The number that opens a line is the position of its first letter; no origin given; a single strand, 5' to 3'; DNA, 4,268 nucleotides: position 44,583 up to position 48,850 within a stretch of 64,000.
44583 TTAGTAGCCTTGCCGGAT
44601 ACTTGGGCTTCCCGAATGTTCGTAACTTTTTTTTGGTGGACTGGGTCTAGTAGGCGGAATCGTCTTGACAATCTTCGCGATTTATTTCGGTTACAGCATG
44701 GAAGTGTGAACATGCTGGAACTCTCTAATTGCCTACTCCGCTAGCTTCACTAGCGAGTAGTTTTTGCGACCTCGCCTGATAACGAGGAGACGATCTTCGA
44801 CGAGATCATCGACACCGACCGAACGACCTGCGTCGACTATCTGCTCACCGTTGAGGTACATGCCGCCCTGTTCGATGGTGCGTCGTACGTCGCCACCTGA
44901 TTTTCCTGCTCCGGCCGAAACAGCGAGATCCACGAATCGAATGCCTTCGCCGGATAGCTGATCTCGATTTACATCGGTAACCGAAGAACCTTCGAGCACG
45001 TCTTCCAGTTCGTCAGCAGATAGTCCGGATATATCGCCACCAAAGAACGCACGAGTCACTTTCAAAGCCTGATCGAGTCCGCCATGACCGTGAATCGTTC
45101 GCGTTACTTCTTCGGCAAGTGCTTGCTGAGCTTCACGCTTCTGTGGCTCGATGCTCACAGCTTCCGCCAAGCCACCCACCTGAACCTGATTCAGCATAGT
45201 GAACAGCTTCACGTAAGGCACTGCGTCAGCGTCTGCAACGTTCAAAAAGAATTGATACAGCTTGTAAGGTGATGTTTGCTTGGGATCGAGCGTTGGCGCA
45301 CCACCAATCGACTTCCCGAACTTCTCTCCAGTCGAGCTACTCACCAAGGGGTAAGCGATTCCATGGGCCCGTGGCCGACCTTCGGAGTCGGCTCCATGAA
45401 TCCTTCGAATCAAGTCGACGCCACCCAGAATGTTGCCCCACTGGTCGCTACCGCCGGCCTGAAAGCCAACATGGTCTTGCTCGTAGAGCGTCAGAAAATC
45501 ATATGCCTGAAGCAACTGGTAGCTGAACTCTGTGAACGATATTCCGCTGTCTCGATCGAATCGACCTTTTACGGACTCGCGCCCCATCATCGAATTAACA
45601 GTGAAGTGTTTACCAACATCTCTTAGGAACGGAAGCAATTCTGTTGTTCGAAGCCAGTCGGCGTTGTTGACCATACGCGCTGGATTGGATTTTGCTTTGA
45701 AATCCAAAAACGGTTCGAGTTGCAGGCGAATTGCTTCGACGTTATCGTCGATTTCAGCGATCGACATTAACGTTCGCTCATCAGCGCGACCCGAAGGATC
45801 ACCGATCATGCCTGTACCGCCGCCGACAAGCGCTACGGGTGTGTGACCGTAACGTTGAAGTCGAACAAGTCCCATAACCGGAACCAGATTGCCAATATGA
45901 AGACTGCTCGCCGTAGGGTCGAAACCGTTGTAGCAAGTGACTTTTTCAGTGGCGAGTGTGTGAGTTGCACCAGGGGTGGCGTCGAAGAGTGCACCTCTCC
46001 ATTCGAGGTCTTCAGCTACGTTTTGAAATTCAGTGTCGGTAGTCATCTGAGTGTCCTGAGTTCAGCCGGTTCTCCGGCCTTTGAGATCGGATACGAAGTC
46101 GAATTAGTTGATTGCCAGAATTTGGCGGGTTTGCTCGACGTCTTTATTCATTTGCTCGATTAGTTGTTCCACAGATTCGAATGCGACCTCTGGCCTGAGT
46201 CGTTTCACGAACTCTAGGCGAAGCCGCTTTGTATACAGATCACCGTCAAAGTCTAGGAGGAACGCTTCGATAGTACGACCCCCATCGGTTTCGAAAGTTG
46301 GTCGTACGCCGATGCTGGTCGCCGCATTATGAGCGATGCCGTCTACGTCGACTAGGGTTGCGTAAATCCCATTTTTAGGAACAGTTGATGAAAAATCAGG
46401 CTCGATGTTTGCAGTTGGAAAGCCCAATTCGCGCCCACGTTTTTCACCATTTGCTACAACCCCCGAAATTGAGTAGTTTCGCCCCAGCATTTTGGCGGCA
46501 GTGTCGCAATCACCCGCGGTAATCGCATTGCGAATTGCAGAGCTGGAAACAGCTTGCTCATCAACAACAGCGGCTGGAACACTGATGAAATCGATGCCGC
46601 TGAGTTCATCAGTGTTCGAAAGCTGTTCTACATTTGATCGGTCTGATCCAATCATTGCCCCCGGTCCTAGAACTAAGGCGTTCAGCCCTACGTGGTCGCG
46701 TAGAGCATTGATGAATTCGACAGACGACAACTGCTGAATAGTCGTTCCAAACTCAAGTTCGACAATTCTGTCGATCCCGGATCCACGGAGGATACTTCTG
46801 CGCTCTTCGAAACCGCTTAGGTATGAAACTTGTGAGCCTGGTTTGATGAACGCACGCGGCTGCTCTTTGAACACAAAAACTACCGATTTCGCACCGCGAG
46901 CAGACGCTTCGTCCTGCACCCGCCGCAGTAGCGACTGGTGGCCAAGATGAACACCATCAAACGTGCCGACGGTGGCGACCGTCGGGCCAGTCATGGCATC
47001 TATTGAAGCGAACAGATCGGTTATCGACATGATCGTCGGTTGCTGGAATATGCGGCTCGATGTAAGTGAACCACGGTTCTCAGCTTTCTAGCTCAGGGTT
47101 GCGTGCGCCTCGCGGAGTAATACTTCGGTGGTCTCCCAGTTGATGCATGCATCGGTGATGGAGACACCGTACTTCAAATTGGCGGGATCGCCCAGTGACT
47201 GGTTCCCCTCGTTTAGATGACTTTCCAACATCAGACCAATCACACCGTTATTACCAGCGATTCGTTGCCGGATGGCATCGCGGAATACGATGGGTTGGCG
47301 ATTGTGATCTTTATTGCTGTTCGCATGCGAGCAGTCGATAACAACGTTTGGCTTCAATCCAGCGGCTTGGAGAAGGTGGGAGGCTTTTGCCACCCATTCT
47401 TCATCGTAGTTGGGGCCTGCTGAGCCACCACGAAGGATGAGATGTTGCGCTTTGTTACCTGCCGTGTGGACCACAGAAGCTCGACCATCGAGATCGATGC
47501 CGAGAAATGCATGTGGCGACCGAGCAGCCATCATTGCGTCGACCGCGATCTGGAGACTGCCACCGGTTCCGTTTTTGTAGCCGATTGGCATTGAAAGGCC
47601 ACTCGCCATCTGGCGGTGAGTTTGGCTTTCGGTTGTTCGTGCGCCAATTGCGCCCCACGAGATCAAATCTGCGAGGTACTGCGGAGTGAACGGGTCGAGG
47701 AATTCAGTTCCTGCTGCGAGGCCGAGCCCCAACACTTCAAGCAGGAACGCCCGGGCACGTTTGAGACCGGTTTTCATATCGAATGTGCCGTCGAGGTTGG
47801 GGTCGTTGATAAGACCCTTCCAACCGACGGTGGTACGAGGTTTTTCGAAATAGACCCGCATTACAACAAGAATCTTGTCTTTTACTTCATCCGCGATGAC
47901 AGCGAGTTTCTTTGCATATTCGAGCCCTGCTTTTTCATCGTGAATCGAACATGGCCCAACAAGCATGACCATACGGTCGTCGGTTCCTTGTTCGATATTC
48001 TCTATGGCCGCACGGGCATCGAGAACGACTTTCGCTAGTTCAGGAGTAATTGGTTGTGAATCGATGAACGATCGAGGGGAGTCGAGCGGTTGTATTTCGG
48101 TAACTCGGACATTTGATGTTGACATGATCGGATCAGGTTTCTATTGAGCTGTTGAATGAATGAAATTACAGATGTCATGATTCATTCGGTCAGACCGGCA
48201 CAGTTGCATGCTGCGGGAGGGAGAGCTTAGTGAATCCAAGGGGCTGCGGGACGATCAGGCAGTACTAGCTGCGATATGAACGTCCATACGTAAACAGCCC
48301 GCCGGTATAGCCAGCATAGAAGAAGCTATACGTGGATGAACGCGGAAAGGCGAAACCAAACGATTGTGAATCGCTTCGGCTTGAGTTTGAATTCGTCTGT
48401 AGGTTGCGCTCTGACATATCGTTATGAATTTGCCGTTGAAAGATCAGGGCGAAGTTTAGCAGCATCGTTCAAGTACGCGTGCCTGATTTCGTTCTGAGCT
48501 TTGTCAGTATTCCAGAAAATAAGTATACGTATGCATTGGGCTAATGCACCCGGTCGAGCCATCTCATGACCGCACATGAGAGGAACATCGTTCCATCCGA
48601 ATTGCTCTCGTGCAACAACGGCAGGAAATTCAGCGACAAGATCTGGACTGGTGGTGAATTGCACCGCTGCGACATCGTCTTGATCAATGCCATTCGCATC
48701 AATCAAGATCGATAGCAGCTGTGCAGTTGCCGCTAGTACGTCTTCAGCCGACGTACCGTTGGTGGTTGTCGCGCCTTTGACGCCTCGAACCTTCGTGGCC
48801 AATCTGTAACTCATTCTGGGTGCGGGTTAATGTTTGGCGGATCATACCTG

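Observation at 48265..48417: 50-codon Phe/Tyr-rich ORF in the gap before DAHP synthase: candidate aromatic-amino-acid leader peptide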

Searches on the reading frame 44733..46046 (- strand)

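Call 6: search_protein_families(library=pfam, proteins=[window:44733-46046:-], max_evalue=0.01)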
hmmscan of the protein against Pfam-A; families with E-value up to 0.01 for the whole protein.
window:44733-46046:- (437 aa): 2 families
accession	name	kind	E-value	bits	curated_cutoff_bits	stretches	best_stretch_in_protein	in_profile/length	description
PF00579.31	tRNA-synt_1b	-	1.1e-74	251.9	21.1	1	33-335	3-291/292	tRNA synthetases class I (W and Y)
PF22421.1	SYY_C-terminal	-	7.3e-13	48.7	27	1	357-433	7-83/83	Tyrosine--tRNA ligase SYY-like C-terminal domain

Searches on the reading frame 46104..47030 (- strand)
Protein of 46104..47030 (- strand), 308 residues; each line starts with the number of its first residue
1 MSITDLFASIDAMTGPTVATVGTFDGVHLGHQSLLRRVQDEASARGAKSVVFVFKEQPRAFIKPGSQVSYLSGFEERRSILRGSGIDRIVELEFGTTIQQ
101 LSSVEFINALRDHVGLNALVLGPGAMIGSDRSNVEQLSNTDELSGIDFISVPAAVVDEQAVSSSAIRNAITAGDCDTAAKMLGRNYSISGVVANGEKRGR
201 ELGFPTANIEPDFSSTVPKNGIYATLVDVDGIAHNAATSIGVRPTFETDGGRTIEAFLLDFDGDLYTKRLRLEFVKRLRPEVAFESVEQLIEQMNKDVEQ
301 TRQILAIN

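Call 6: search_protein_families(library=pfam, proteins=[window:46104-47030:-], max_evalue=0.01)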
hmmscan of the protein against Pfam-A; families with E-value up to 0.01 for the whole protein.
window:46104-47030:- (308 aa): 3 families
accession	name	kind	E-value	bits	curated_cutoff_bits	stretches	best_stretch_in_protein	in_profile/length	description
PF01687.23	Flavokinase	-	2.3e-43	147.8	19.6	1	182-305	1-124/124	Riboflavin kinase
PF06574.18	FAD_syn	-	6.5e-33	114.2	27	1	15-164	6-157/158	FAD synthetase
PF01467.32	CTP_transf_like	-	4.8e-05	24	21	1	20-168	2-132/133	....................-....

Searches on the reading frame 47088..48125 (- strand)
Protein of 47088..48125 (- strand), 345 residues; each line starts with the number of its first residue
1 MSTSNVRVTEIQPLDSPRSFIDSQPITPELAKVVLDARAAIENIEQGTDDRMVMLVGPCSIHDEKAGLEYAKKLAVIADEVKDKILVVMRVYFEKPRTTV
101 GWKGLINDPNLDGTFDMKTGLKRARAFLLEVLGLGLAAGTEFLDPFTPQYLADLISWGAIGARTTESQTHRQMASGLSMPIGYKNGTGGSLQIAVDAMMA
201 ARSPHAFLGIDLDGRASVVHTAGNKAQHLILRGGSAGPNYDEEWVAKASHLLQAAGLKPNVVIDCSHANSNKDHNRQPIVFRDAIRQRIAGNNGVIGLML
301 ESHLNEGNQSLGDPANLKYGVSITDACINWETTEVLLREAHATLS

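Call 6: search_protein_families(library=pfam, proteins=[window:47088-48125:-], max_evalue=0.01)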
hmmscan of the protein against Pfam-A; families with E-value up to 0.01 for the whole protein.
window:47088-48125:- (345 aa): 1 family
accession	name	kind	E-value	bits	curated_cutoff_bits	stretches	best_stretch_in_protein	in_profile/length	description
PF00793.26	DAHP_synth_1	-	7.2e-86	287.9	25.5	1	43-336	9-268/270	DAHP synthetase I family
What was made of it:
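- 47088..48125 (-): aroG, type I DAHP synthase. It is the presumed regulated gene, followed by ribF (46104..47030) and tyrS (44733..46046). Pfam PF00793, E = 7.2e-86. ribF and tyrS domains in call 6.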

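Call 8: find_related_loci(query=window:47088-48125:-, collection=genome_contigs, flank=3000)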
Query window:47088-48125:- (345 aa) in genome_contigs; peptide patterns used: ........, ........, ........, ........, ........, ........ (x = any residue, [..] = any of these).
599 stretches matched a pattern (row limit reached: there are more); 483 encode a relative of the query (tblastn E <= 1e-3); the best 80 are kept; 80 distinct loci.
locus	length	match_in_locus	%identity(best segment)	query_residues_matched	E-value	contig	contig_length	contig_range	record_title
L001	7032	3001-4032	92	1-344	0e+0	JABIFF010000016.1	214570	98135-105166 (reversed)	MAG: Chloroflexi bacterium isolate SI053_bin14 k141_1425269, whole genome shotgun sequence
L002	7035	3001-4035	92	1-345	0e+0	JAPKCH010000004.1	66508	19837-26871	MAG: Dehalococcoidia bacterium isolate ANT-59 NODE_110_length_66508_cov_10.839134, whole genome shotgun sequence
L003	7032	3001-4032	92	1-344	0e+0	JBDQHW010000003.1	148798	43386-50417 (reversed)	MAG: Dehalococcoidia bacterium isolate SFB_27D_18OOND_coas_56 k141_2982939_length_148798_cov_86.4390, whole genome shotg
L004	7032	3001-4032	91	1-344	0e+0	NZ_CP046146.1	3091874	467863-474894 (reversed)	Candidatus Lucifugimonas marina strain JH545 chromosome, complete genome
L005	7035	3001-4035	90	1-345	0e+0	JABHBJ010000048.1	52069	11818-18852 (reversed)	MAG: Chloroflexi bacterium isolate SI036_bin77 k141_1558984, whole genome shotgun sequence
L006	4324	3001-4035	91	1-345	0e+0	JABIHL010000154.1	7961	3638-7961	MAG: Chloroflexi bacterium isolate SI053_bin67 k141_1393847, whole genome shotgun sequence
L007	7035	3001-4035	90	1-345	0e+0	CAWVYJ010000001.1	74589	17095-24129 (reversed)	MAG TPA_asm: uncultured Dehalococcoidales bacterium isolate ERR3589563_maxbin2_23 genome assembly, contig: ERZ7462600.14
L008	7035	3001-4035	89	1-345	0e+0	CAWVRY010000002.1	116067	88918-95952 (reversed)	MAG TPA_asm: uncultured bacterium isolate ERR3589560_binner12_127 genome assembly, contig: ERZ7463206.29, whole genome s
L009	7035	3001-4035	88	1-345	0e+0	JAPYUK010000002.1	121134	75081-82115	MAG: Dehalococcoidia bacterium isolate PW8.metabat2.104 PW8_107_length_121134_cov_15.935398, whole genome shotgun sequen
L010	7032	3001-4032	88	1-344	0e+0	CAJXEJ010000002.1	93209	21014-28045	MAG TPA_asm: uncultured Dehalococcoidia bacterium isolate ERR598946_bin.133_MetaBAT_v2.12.1_MAG genome assembly, contig:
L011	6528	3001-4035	88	1-344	0e+0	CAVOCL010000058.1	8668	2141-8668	MAG: Dehalococcoidia bacterium isolate CBN3_331.74 genome assembly, contig: Ga0302139_10002690, whole genome shotgun seq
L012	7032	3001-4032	85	1-344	0e+0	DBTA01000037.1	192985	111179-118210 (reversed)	MAG TPA_asm: Dehalococcoidia bacterium UBA1328 UBA1328_contig_16, whole genome shotgun sequence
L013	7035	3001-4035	86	1-345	0e+0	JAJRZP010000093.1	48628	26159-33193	MAG: Chloroflexota bacterium isolate Dive96_bin4.203 k141_2594215, whole genome shotgun sequence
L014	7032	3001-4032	83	1-344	0e+0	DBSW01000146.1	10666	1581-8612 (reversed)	MAG TPA_asm: Dehalococcoidia bacterium UBA1332 UBA1332_contig_93443, whole genome shotgun sequence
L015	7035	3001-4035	83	1-345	0e+0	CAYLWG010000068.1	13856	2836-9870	MAG TPA_asm: uncultured Dehalococcoidales bacterium isolate SRP215229_co1_119 genome assembly, contig: NODE_2819_length_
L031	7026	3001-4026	55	4-344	2e-133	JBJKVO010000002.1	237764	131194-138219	MAG: Dehalococcoidia bacterium isolate LRMED-147 Dehalococcoidia-LRMED-147-C11, whole genome shotgun sequence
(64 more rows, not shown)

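Call 57: find_related_loci(query=L031:3001-4026:+, collection=metagenome_contigs, flank=1500)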
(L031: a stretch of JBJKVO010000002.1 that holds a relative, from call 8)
Query L031:3001-4026:+ (342 aa) in metagenome_contigs; peptide patterns used: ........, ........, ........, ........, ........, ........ (x = any residue, [..] = any of these).
600 stretches matched a pattern (row limit reached: there are more); 593 encode a relative of the query (tblastn E <= 1e-3); the best 80 are kept; 80 distinct loci.
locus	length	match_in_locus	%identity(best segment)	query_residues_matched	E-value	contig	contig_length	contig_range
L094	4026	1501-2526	100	1-342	0e+0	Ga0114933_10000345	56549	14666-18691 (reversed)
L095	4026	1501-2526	87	1-342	0e+0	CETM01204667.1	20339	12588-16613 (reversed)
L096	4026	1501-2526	83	1-342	0e+0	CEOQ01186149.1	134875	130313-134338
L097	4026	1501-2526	79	1-342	0e+0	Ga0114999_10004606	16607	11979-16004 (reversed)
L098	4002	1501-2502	59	1-335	3e-136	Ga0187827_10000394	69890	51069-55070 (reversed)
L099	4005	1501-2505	59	1-335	3e-135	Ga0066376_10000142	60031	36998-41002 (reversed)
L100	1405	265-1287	56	2-342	1e-147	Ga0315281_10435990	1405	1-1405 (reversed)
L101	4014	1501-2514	57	1-338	5e-134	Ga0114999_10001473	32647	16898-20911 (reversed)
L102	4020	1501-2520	57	2-342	1e-133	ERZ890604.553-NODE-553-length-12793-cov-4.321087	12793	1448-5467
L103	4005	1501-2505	57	1-335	4e-133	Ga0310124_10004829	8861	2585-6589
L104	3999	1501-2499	57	2-335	4e-132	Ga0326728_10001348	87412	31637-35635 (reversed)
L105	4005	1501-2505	56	1-335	1e-131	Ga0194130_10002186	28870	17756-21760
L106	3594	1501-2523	55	2-342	2e-132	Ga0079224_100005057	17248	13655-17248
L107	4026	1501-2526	54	1-342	4e-131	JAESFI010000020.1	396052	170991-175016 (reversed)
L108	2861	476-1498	55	2-342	5e-137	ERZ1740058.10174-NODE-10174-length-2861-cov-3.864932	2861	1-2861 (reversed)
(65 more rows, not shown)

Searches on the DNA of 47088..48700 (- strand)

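Call 4: search_rna_families(source=window, start=47900, end=48700, threshold=evalue, max_evalue=10, show_alignments=3)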
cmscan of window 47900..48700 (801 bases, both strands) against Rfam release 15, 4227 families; matches with E-value up to 10: 0.
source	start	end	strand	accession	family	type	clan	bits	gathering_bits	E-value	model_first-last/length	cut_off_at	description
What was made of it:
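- Closest known: T-box riboswitch. Different: No T-box match even at E ≤ 10 (call 4).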

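Call 67: search_rna_families(sources=[L094, L118, L109, L004, L084], threshold=evalue, max_evalue=1)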
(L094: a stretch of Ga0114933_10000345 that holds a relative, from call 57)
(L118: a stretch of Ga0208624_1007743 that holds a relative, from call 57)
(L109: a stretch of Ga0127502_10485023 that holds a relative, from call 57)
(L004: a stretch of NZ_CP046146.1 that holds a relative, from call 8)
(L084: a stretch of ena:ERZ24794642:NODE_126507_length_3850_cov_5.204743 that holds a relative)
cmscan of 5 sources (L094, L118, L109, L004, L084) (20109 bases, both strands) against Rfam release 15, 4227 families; matches with E-value up to 1: 0.
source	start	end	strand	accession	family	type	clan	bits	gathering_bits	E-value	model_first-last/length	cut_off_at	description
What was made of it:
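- On T-box riboswitch: No Rfam match at E ≤ 10 in 47900..48700, nor at E ≤ 1 in five related loci (calls 4, 67).
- No Rfam family matches (calls 4, 67).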
